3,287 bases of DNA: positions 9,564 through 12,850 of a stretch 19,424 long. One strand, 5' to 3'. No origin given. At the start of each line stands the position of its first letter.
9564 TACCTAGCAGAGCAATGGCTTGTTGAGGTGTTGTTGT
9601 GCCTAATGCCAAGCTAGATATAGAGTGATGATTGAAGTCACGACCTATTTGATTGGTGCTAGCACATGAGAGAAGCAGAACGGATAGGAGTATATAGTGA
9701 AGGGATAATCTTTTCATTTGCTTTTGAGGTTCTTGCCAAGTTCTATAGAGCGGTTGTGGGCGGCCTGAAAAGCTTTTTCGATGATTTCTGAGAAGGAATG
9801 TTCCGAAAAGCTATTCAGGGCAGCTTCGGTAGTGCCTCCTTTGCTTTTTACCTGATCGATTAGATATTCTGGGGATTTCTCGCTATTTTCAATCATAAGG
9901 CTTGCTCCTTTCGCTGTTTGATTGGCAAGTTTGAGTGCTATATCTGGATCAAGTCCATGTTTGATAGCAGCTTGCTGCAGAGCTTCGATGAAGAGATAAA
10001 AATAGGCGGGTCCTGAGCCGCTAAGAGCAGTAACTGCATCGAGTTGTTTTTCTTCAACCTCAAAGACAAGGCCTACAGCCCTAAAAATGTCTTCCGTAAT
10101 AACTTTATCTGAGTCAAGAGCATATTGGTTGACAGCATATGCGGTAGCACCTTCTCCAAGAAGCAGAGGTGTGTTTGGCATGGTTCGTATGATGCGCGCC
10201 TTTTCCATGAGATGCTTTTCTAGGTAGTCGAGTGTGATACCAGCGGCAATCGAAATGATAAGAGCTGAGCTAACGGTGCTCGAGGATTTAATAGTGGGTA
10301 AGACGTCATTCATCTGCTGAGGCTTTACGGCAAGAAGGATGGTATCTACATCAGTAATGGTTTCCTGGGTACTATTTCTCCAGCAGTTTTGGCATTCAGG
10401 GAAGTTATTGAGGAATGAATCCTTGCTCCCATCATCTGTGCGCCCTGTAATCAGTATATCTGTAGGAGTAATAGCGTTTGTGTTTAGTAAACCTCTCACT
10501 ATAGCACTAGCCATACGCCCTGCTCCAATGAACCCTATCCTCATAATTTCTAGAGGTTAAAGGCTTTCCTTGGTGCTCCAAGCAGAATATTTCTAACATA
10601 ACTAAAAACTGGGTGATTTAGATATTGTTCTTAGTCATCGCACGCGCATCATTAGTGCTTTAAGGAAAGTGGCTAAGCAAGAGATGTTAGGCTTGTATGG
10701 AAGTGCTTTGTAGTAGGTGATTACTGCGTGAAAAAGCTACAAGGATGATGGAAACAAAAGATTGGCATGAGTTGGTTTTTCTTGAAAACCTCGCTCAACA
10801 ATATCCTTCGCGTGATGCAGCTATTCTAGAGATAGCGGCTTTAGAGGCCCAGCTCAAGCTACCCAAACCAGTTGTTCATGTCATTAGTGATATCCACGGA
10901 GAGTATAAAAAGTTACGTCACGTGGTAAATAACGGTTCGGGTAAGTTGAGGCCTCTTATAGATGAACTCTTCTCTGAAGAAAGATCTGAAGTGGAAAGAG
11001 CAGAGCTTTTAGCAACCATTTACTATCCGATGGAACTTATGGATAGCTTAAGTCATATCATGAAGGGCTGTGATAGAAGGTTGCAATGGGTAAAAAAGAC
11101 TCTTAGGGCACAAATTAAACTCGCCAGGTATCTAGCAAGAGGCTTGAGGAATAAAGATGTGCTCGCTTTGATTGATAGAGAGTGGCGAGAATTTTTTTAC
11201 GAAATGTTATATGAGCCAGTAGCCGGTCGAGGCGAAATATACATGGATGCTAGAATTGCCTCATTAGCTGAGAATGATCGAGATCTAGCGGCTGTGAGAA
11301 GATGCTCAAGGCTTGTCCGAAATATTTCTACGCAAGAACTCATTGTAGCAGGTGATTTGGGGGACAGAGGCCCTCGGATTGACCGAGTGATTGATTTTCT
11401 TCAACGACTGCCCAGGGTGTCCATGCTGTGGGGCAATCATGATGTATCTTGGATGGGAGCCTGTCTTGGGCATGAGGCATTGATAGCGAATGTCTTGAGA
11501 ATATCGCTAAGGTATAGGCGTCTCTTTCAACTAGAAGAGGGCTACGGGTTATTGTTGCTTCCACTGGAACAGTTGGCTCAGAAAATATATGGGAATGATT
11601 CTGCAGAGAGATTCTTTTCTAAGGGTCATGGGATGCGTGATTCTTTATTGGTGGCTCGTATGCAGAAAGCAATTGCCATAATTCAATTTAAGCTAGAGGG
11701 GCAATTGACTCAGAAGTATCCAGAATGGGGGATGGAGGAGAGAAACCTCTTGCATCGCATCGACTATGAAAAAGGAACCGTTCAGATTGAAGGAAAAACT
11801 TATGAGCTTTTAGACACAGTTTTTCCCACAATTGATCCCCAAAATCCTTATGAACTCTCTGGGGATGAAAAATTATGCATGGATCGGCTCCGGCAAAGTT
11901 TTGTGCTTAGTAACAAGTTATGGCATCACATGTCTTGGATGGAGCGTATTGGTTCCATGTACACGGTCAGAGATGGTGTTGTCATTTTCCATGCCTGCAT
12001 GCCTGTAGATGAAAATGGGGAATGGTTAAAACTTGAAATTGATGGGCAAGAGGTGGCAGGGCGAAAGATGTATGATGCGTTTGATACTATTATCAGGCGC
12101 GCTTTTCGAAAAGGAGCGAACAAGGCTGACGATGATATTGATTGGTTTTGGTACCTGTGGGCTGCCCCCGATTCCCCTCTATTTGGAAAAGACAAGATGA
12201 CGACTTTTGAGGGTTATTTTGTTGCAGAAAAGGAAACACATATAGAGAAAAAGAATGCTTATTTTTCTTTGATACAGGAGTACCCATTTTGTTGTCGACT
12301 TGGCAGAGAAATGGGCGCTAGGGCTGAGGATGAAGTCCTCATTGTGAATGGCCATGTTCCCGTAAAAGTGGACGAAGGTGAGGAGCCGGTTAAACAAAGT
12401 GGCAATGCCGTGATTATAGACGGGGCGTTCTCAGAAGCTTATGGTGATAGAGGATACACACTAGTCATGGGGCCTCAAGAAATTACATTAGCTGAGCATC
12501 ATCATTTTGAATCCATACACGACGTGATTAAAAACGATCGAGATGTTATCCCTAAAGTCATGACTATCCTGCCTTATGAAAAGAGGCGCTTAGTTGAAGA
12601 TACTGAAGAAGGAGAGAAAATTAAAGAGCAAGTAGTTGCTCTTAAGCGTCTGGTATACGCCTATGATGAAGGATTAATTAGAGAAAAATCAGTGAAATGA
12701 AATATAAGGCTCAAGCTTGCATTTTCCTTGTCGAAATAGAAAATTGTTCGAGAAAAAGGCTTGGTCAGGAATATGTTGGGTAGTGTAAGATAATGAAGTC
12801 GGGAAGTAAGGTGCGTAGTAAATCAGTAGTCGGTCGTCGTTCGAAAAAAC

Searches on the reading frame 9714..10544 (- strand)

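Call 5: search_protein_families(library=pfam, proteins=[window:9714-10544:-], max_evalue=0.01)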
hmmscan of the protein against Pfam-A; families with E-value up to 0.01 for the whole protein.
window:9714-10544:- (276 aa): 3 families
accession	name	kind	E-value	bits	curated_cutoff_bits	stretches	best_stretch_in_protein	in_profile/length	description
PF14748.11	P5CR_dimer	-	3.1e-37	127.5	25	1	165-269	1-105/105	Pyrroline-5-carboxylate reductase dimerisation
PF03807.23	F420_oxidored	-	1.6e-15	57.9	21.6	1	2-102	1-94/94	NADP oxidoreductase coenzyme F420-dependent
PF01488.26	Shikimate_DH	-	0.0031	18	24.3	1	2-77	14-87/138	Shikimate / quinate 5-dehydrogenase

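Call 6: search_protein_families(library=ncbifam, proteins=[window:9714-10544:-], max_evalue=0.01)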
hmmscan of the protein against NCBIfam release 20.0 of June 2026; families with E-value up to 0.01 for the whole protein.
window:9714-10544:- (276 aa): 7 families
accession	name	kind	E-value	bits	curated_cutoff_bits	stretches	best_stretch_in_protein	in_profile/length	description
TIGR00112.1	proC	equivalog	1.4e-79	267.4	196.75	1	3-269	1-263/263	pyrroline-5-carboxylate reductase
NF005813.0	PRK07679.1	exception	7.8e-63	212.5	404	1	2-275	5-274/279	pyrroline-5-carboxylate reductase ProI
NF008839.0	PRK11880.2-4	equivalog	8.5e-38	130.2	288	1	2-266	3-249/252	pyrroline-5-carboxylate reductase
NF005384.0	PRK06928.1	exception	2.5e-28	99.4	301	1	2-259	3-256/277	pyrroline-5-carboxylate reductase ProG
NF005814.0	PRK07680.1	equivalog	7.7e-28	97.4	278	1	1-265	1-259/275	late competence protein ComER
NF005063.0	PRK06476.1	equivalog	3.3e-25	89.1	254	1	1-265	1-252/258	pyrroline-5-carboxylate reductase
NF009542.0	PRK12921.1-4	equivalog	0.0054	16.1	288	1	2-100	3-95/286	oxidoreductase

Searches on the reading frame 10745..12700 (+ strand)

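Call 5: search_protein_families(library=pfam, proteins=[window:10745-12700:+], max_evalue=0.01)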
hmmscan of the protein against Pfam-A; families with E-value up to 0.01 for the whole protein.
window:10745-12700:+ (651 aa): 2 families
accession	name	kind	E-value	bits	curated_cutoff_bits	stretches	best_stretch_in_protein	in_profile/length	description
PF06874.16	FBPase_2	-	2.1e-201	671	27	1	12-641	2-638/639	Firmicute fructose-1,6-bisphosphatase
PF00149.33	Metallophos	-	3e-08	34.8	21.5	1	195-250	30-86/191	Calcineurin-like phosphoesterase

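Call 6: search_protein_families(library=ncbifam, proteins=[window:10745-12700:+], max_evalue=0.01)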
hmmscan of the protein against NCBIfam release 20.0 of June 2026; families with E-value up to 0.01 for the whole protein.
window:10745-12700:+ (651 aa): 1 family
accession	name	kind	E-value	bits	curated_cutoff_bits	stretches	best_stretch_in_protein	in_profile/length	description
NF001204.0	PRK00166.1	equivalog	0.00087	18.7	176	1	194-241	27-75/276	symmetrical bis(5'-nucleosyl)-tetraphosphatase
